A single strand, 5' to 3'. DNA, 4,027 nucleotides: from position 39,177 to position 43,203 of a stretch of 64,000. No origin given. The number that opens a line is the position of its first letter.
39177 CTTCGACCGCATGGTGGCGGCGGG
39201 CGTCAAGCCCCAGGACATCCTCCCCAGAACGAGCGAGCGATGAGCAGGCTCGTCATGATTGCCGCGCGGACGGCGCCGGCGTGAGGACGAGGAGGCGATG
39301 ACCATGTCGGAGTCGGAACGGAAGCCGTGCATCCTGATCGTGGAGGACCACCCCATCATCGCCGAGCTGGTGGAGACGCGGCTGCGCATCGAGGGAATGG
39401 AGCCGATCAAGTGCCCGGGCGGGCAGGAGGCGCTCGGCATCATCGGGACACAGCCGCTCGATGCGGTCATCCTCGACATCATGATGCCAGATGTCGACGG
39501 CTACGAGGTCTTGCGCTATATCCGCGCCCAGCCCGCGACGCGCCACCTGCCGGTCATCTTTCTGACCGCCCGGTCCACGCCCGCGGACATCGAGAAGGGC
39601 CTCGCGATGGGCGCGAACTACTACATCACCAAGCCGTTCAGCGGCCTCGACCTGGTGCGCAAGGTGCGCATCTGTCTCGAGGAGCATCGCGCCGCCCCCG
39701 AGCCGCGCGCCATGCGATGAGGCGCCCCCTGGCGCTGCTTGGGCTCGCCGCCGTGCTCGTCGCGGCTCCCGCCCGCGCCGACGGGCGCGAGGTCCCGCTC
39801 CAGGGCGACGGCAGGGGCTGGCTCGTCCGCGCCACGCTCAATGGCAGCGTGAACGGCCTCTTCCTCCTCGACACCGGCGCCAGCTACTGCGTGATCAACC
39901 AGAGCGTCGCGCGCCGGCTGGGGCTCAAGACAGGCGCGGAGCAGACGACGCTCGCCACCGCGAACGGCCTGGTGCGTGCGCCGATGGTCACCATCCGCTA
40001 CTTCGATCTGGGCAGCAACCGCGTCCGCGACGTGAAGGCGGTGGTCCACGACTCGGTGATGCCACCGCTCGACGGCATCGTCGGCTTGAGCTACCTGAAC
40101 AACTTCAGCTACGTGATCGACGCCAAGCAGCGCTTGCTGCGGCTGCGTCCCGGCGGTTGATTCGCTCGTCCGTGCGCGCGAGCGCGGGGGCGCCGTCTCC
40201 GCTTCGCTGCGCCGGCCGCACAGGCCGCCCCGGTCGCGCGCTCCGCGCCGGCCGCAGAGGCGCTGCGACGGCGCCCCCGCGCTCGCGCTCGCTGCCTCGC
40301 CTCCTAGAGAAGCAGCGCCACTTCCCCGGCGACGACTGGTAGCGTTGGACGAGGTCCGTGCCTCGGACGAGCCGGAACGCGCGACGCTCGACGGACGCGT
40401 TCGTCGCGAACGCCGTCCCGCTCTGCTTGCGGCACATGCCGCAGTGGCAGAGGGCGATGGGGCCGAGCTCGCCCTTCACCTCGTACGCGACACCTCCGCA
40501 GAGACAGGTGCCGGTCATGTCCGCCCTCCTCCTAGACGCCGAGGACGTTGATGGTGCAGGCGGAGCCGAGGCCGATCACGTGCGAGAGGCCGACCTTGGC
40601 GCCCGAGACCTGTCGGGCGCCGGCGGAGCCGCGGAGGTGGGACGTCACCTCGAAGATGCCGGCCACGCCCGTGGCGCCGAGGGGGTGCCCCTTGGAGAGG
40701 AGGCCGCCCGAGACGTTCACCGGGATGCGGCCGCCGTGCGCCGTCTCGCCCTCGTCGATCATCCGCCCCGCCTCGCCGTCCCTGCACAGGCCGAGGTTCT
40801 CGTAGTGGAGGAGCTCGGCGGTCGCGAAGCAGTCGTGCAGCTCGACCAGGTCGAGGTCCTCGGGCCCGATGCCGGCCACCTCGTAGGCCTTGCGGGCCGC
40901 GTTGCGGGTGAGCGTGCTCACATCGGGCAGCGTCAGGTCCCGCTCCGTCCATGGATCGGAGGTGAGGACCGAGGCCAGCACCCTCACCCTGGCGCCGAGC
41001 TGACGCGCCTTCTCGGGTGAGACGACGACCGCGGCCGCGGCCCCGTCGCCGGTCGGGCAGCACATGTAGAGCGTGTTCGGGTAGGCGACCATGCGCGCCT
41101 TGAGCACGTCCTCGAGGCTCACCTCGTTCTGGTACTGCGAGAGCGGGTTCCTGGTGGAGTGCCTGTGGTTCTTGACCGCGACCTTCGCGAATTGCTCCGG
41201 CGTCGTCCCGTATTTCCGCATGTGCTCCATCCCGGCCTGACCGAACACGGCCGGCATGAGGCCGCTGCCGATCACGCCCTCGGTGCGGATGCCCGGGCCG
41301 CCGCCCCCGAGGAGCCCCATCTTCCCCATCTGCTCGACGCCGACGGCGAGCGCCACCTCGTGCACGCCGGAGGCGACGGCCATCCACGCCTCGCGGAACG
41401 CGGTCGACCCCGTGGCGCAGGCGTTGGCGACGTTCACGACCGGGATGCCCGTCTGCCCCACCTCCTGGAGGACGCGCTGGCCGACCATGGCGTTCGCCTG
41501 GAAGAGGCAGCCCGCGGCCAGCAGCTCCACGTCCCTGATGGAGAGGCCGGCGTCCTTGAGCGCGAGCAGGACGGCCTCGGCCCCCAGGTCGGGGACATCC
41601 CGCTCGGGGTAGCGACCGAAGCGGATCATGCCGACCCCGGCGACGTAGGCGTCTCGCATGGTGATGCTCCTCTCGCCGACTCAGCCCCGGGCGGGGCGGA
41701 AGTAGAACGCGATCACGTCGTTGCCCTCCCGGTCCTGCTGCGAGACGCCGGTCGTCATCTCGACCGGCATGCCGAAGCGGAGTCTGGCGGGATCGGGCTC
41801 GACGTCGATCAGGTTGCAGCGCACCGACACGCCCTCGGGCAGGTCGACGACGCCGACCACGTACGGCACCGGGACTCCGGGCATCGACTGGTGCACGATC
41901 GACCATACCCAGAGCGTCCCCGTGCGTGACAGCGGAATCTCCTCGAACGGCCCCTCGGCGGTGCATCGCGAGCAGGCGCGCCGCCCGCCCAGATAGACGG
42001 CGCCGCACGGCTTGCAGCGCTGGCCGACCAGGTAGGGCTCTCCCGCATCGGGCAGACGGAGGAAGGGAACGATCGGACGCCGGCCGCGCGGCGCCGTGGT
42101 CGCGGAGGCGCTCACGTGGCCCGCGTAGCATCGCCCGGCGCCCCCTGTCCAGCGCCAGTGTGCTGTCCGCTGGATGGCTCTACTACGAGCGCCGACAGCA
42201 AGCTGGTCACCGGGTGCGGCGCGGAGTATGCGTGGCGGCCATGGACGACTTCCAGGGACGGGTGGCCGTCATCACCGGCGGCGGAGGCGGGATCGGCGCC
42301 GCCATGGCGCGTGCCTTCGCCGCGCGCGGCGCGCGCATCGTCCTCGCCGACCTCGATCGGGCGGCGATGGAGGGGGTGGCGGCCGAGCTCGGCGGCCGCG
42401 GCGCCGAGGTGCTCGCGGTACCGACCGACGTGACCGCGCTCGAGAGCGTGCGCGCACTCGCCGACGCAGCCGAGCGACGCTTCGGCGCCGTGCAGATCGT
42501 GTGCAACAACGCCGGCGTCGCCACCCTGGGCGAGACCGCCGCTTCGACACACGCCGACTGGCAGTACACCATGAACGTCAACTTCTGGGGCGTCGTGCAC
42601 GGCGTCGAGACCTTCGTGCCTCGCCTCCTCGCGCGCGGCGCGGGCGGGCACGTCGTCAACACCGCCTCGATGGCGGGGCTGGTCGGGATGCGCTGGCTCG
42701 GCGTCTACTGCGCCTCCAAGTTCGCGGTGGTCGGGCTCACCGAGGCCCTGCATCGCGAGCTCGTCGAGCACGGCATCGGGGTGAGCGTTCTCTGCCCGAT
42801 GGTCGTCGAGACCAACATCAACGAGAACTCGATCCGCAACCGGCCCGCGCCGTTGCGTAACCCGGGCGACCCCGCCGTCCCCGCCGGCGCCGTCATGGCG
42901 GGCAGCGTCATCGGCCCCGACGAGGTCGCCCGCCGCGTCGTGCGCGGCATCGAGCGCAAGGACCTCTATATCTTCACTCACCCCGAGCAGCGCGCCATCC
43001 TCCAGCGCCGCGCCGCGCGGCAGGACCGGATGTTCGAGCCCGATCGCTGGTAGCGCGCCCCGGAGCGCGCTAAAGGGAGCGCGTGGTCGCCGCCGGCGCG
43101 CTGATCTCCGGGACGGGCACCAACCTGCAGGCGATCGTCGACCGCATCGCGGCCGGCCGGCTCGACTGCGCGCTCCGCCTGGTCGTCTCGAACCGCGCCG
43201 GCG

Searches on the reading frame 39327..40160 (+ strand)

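Call 88: search_protein_families(library=pfam, proteins=[window:39327-40160:+], max_evalue=0.001)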
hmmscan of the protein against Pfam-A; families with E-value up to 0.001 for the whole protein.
window:39327-40160:+ (277 aa): 2 families
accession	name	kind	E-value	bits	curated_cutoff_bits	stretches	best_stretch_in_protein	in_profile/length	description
PF13650.11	Asp_protease_2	-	9.1e-19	68.4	24.3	1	167-255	1-89/90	Aspartyl protease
PF13975.11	gag-asp_proteas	-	4.8e-17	62.8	28.2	1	168-259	2-92/92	gag-polyprotein putative aspartyl protease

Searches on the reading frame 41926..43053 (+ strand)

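Call 88: search_protein_families(library=pfam, proteins=[window:41926-43053:+], max_evalue=0.001)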
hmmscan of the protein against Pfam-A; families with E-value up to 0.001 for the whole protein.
window:41926-43053:+ (375 aa): 3 families
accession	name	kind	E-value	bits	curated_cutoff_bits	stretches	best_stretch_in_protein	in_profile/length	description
PF00106.31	adh_short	-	1.6e-52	178.2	26.6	1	112-303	1-191/195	short chain dehydrogenase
PF13561.12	adh_short_C2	-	5.7e-37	128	27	1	122-301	7-183/236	Enoyl-(Acyl carrier protein) reductase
PF08659.16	KR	-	1.7e-15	57.8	22.6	1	115-274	4-162/180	KR domain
